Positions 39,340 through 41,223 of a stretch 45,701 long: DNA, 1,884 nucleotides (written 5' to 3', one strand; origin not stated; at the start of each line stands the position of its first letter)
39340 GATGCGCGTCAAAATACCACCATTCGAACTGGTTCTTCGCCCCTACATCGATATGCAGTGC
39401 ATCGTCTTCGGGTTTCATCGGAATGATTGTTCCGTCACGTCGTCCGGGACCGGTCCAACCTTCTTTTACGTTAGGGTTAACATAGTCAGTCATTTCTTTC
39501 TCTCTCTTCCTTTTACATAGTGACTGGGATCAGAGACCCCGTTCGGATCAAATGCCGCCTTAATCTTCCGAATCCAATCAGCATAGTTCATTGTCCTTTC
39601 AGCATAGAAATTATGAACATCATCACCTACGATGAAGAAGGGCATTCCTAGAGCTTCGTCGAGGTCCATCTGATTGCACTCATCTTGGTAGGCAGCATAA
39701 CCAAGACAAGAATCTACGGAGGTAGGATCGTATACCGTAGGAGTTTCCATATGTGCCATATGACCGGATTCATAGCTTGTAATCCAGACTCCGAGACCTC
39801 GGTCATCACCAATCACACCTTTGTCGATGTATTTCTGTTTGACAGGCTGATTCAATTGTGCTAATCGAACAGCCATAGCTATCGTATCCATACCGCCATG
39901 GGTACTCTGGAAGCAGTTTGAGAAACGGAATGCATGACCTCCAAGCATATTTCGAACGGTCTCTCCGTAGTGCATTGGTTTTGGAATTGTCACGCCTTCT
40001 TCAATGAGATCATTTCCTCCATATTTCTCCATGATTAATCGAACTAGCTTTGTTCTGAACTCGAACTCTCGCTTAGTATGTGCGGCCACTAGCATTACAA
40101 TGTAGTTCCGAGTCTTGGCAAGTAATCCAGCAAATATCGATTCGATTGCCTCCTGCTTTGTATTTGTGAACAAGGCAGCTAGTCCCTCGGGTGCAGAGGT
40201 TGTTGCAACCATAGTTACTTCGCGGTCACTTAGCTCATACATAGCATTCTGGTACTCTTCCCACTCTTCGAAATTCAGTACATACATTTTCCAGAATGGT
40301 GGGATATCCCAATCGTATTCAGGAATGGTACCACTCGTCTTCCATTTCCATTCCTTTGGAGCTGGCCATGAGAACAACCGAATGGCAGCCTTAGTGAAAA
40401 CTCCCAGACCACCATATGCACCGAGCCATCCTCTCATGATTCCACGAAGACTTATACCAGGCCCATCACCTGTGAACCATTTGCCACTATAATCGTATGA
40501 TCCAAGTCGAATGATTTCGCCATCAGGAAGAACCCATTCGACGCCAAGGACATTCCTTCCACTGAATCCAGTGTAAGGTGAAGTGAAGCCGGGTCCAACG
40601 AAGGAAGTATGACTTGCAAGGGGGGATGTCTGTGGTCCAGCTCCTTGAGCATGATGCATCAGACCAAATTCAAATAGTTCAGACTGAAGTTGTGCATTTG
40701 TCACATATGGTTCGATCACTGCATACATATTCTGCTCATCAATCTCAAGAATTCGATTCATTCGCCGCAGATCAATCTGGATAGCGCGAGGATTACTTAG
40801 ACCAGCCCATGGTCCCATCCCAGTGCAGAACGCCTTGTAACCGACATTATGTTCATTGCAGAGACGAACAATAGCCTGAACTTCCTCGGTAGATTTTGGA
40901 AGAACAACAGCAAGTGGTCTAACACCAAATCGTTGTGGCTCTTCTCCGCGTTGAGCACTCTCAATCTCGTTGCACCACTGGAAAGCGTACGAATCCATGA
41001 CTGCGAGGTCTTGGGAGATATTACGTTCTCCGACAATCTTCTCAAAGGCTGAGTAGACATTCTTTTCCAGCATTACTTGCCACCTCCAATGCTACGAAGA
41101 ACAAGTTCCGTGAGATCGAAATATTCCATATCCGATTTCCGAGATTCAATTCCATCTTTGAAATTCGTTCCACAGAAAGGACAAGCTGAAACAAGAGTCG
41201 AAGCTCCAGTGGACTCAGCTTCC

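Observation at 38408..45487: Coupled redox operon: FixC/GGR-like + FixX + FAD oxidoreductase + HdrD-like + FAD oxidoreductase + CrtC-like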

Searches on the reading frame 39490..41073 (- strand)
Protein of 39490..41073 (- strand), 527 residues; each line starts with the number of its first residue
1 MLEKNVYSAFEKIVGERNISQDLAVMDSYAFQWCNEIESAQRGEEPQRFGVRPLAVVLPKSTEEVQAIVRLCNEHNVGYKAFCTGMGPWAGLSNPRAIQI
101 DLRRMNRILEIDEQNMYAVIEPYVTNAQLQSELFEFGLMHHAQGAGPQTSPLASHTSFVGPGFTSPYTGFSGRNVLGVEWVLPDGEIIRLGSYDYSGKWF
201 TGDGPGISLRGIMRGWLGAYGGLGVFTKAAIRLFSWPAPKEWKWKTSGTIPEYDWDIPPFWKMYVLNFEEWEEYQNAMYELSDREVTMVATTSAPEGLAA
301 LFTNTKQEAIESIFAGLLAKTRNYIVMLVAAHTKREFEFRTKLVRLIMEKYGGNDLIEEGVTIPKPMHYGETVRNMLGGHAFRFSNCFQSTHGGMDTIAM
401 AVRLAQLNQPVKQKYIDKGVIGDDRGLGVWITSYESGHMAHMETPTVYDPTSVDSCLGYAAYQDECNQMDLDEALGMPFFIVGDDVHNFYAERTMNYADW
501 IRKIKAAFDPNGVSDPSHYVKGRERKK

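Call 3: search_protein_families(library=pfam, proteins=[window:39490-41073:-], max_evalue=0.01)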
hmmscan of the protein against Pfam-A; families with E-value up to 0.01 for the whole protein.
window:39490-41073:- (527 aa): 1 family
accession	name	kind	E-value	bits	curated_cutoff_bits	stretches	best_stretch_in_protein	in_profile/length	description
PF01565.28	FAD_binding_4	-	8.9e-25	87.4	26.4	1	53-191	1-139/139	FAD binding domain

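Call 4: search_protein_families(library=ncbifam, proteins=[window:39490-41073:-], max_evalue=0.01)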
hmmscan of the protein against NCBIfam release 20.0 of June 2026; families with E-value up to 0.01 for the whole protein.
window:39490-41073:- (527 aa): 4 families
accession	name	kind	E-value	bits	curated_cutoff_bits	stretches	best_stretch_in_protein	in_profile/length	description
TIGR00387.1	glcD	equivalog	2.5e-20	72.7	567.9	1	56-239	1-176/413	glycolate oxidase subunit GlcD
NF008408.0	PRK11230.1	equivalog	3.3e-13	48.9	897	1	50-237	53-231/499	glycolate oxidase subunit GlcD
NF049975.1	2HglutDHaseYdiJ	equivalog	4.2e-07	28.1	1350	1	51-188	50-190/1018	D-2-hydroxyglutarate dehydrogenase YdiJ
TIGR01678.1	FAD_lactone_ox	subfamily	0.0013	17.7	396.8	1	49-188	11-147/438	sugar 1,4-lactone oxidase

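Call 18: search_solved_structures(query=window:39490-41073:-, max_evalue=0.001)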
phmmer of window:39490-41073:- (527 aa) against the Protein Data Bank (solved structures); distinct sequences matched with E-value up to 0.001: 43.
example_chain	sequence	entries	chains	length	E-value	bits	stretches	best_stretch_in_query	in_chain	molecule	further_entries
7pbg_A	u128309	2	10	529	4.5e-15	58.3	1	53-234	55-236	FAD-binding oxidoreductase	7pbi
9fge_A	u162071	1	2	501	4.8e-15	58.1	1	51-200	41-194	FAD-binding oxidoreductase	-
8s7p_A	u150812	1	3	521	5.3e-15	58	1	52-233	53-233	Oxidoreductase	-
9ffk_A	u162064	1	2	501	7.4e-15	57.5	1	51-200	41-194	FAD-binding oxidoreductase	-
5fxd_A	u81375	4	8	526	1.8e-14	56.2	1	51-236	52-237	PROBABLE VANILLYL-ALCOHOL OXIDASE | EUGENOL OXIDASE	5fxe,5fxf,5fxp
9h8q_A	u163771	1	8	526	2.6e-14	55.7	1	51-236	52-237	Probable vanillyl-alcohol oxidase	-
9h8p_A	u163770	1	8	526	2.6e-14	55.7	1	51-236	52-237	Probable vanillyl-alcohol oxidase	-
8bap_A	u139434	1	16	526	2.6e-14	55.7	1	51-236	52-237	Probable vanillyl-alcohol oxidase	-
7ywu_A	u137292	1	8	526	2.6e-14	55.7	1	51-236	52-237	Probable vanillyl-alcohol oxidase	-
9gj0_A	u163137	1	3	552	3e-14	55.5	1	51-236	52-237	Probable vanillyl-alcohol oxidase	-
8bam_A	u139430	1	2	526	3.5e-14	55.3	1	51-236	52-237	Probable vanillyl-alcohol oxidase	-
7ywv_A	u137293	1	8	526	3.5e-14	55.3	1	51-236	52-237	Probable vanillyl-alcohol oxidase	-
9qgz_A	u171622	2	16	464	3.7e-14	55.2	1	52-234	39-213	Glycolate oxidase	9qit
8s7r_A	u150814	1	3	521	4.3e-14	55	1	52-233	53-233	Oxidoreductase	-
8s7s_A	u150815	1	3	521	6e-14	54.5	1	52-233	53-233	Oxidoreductase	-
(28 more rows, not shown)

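Call 21: find_homologous_proteins(query=window:39490-41073:-, max_evalue=1e-10)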
Query window:39490-41073:- (527 aa): 2381 proteins with E <= 1e-10 among 8000 candidates; the best 120 are listed. Only proteins of 289 to 923 residues were searched: fused or split forms outside these lengths cannot appear, so this answer is no evidence that the protein stands alone or is whole; lengths 'longer' or 'shorter' looks for them.
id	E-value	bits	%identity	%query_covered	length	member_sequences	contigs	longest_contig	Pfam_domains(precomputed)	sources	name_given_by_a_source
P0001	0.0e+0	1144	89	100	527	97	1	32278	PF01565.29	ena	-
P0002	0.0e+0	1095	86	100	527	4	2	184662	PF01565.29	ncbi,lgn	-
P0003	0.0e+0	1095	86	100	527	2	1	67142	PF01565.29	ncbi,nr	ncbi:FAD-binding oxidoreductase [Candidatus Thorarchaeota archaeon]|nr:MAG: FAD-binding oxidoreducta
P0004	3.7e-282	955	73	100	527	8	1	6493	PF01565.29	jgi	jgi:glycolate oxidase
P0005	1.7e-279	946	70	100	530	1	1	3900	PF01565.29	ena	-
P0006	3.0e-279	945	72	100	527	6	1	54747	PF01565.29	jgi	jgi:glycolate oxidase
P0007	7.3e-278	940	73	100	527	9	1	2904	PF01565.29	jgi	-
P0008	1.5e-277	939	71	99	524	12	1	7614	PF01565.29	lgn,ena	-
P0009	2.1e-277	939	72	99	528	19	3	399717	PF01565.29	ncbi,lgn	ncbi:MAG: FAD-binding oxidoreductase [Candidatus Thorarchaeota archaeon]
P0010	3.7e-277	938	71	100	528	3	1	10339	PF01565.29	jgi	jgi:glycolate oxidase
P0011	1.0e-275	933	71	100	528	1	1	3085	PF01565.29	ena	-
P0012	3.6e-275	932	72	99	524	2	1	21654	PF01565.29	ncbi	-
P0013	3.7e-274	928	71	99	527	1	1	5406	PF01565.29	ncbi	-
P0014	5.6e-274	928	71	100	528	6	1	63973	PF01565.29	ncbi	-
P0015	1.0e-273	927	72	98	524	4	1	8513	PF01565.29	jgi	jgi:glycolate oxidase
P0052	5.7e-160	551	48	99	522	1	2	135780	PF01565.29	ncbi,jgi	ncbi:MAG: FAD-binding oxidoreductase [Candidatus Helarchaeota archaeon]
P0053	8.5e-160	551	46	99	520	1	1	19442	PF01565.29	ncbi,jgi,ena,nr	ncbi:MAG TPA: FAD-binding oxidoreductase [Candidatus Deferrimicrobium sp.]|nr:FAD-binding oxidoreduc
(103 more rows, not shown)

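Call 23: find_encoding_contigs(protein=P0052, flank=10000, max_places=2)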
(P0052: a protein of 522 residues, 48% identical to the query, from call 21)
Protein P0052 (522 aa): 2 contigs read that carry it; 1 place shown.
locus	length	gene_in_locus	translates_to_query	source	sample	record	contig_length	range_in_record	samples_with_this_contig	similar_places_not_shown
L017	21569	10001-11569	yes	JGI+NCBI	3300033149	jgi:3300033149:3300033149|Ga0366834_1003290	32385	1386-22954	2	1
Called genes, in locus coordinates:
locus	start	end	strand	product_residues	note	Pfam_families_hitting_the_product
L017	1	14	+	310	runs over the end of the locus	-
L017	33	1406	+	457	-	-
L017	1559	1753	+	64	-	-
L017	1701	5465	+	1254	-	-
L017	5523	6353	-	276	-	-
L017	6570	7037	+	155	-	-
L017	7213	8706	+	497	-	PF01565:FAD_binding_4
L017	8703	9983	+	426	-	PF13183:Fer4_8, PF02754:CCG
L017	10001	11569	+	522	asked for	PF01565:FAD_binding_4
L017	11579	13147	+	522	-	PF01565:FAD_binding_4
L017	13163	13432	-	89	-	-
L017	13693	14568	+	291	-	PF01978:TrmB, PF13091:PLDc_2 (weak)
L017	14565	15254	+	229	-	-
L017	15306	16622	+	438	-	PF13439:Glyco_transf_4 (weak), PF00534:Glycos_transf_1, PF13692:Glyco_trans_1_4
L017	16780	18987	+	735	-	PF04879:Molybdop_Fe4S4, PF00384:Molybdopterin, PF01568:Molydop_binding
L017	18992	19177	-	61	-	-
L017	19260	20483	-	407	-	-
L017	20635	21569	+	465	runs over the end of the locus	PF07690:MFS_1, PF13347:MFS_2, PF07690:MFS_1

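Call 24: find_encoding_contigs(protein=P0053, flank=10000, max_places=2)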
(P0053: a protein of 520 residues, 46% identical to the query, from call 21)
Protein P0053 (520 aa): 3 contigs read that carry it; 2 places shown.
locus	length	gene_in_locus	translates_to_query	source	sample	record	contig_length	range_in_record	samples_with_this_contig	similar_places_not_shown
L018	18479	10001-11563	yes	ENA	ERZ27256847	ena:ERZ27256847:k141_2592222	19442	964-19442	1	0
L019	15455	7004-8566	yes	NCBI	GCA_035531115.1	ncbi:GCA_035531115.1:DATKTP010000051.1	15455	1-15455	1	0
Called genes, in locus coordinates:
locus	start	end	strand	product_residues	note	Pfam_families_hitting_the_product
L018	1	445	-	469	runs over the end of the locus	?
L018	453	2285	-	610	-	PF00664:ABC_membrane, PF00005:ABC_tran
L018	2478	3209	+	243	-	-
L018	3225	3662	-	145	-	-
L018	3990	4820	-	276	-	-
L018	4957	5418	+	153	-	-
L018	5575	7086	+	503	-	PF01565:FAD_binding_4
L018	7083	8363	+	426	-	PF13183:Fer4_8, PF02754:CCG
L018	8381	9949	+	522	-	PF01565:FAD_binding_4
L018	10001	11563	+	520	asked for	PF01565:FAD_binding_4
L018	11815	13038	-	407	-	PF00025:Arf, PF00071:Ras (weak), PF01926:MMR_HSR1 (weak), PF04670:Gtr1_RagA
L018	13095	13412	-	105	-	-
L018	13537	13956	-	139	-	-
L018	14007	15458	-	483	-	PF02629:CoA_binding (weak), PF13380:CoA_binding_2, PF13607:Succ_CoA_lig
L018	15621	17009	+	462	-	PF07690:MFS_1 (weak), PF13347:MFS_2, PF07690:MFS_1 (weak)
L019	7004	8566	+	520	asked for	PF01565:FAD_binding_4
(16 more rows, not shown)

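Call 29: search_solved_structures(query=A1, max_evalue=0.001, show_alignments=4)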
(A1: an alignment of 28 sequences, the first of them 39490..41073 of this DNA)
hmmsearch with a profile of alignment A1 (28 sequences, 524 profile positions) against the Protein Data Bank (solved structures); distinct sequences matched with E-value up to 0.001: 86 (the best 60 are shown).
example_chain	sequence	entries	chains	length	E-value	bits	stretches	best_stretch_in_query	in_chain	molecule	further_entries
7pbg_A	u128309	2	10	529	4.7e-29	104.4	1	52-239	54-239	FAD-binding oxidoreductase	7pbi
8s7p_A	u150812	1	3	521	4.3e-28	101.2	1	49-240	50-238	Oxidoreductase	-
8s7t_A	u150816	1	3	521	1.9e-27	99.1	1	49-240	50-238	Oxidoreductase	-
8s7r_A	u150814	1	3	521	1.9e-27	99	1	49-240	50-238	Oxidoreductase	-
8s7s_A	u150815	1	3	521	2.1e-27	98.9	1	49-240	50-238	Oxidoreductase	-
8s7w_A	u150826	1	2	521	3.6e-27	98.2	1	49-240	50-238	Oxidoreductase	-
8s7q_A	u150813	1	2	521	4.8e-27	97.7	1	49-240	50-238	Oxidoreductase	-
8s7n_A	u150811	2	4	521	5.2e-27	97.6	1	49-240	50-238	Oxidoreductase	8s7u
9ffk_A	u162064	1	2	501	1e-26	96.6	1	50-237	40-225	FAD-binding oxidoreductase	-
9fge_A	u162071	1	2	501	1.4e-26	96.2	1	50-237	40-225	FAD-binding oxidoreductase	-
9h40_A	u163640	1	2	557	4.1e-26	94.7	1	7-236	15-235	p-cresol methylhydroxylase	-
1wve_A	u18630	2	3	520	1.3e-25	93.1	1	49-215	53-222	4-cresol dehydrogenase [hydroxylating] flavoprotein subunit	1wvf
1dii_A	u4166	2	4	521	1.3e-25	93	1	49-215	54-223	P-CRESOL METHYLHYDROXYLASE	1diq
9qgz_A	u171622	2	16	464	1.7e-24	89.3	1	6-239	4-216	Glycolate oxidase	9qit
8bam_A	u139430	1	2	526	8.4e-24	87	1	52-239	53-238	Probable vanillyl-alcohol oxidase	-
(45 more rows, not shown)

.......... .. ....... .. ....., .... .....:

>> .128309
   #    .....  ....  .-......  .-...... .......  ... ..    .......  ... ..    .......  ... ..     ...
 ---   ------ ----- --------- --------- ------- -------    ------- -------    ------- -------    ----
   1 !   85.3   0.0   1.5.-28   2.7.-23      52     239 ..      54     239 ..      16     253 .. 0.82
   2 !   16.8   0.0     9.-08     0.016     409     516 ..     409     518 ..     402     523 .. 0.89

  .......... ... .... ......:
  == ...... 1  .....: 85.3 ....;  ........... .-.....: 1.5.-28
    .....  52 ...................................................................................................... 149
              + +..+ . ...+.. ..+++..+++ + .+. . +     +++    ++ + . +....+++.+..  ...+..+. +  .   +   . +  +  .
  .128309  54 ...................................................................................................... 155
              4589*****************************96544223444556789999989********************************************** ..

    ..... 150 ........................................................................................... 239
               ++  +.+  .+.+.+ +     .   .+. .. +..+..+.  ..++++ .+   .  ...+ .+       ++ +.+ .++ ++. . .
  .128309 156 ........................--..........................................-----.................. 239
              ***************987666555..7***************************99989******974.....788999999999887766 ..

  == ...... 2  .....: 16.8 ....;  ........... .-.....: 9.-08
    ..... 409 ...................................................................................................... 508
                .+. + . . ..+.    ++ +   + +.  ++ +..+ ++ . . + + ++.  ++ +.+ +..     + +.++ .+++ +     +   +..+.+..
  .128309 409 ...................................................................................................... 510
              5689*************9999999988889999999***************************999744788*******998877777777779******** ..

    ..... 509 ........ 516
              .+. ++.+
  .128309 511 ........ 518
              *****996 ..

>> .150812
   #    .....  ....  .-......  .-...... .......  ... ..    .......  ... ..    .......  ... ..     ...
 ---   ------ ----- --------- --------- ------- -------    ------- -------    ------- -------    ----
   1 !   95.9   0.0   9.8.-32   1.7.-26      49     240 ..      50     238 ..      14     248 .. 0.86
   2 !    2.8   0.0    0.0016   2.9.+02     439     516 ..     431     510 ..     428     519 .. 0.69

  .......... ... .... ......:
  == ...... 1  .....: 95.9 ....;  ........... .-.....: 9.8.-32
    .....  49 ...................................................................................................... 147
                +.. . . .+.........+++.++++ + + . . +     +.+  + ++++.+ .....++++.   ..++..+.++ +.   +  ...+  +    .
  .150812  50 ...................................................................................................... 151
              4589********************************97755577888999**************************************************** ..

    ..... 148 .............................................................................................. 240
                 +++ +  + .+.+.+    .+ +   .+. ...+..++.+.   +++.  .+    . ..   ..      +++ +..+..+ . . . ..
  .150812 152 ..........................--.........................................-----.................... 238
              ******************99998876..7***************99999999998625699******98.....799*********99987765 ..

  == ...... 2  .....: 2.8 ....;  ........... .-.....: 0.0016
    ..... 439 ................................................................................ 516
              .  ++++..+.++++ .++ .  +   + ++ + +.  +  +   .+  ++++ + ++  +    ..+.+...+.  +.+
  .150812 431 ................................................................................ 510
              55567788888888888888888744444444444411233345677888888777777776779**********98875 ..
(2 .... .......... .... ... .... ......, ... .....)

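Call 49: search_protein_families(library=pfam, proteins=[L017:5523-6353:-, L017:6570-7037:+], max_evalue=0.01)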
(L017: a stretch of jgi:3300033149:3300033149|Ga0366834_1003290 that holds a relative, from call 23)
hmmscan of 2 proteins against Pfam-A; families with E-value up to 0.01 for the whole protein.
L017:5523-6353:- (276 aa): 0 families

L017:6570-7037:+ (155 aa): 0 families

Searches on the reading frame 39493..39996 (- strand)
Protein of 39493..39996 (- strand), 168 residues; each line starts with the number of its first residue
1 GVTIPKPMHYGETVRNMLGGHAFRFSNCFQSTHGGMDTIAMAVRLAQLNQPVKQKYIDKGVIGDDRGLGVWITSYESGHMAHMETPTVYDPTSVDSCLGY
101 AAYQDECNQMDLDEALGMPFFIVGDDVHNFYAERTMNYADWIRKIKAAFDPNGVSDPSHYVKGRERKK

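Call 92: search_solved_structures(query=A5, max_evalue=10, show_alignments=5)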
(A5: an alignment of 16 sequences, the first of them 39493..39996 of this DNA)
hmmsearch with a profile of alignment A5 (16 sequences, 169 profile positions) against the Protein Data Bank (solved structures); distinct sequences matched with E-value up to 10: 2.
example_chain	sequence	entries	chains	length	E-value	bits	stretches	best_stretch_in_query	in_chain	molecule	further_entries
7pbg_A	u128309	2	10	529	0.023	17.3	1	53-159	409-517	FAD-binding oxidoreductase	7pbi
4adl_A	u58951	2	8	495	3.9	10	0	26-65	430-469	FUMARATE HYDRATASE CLASS II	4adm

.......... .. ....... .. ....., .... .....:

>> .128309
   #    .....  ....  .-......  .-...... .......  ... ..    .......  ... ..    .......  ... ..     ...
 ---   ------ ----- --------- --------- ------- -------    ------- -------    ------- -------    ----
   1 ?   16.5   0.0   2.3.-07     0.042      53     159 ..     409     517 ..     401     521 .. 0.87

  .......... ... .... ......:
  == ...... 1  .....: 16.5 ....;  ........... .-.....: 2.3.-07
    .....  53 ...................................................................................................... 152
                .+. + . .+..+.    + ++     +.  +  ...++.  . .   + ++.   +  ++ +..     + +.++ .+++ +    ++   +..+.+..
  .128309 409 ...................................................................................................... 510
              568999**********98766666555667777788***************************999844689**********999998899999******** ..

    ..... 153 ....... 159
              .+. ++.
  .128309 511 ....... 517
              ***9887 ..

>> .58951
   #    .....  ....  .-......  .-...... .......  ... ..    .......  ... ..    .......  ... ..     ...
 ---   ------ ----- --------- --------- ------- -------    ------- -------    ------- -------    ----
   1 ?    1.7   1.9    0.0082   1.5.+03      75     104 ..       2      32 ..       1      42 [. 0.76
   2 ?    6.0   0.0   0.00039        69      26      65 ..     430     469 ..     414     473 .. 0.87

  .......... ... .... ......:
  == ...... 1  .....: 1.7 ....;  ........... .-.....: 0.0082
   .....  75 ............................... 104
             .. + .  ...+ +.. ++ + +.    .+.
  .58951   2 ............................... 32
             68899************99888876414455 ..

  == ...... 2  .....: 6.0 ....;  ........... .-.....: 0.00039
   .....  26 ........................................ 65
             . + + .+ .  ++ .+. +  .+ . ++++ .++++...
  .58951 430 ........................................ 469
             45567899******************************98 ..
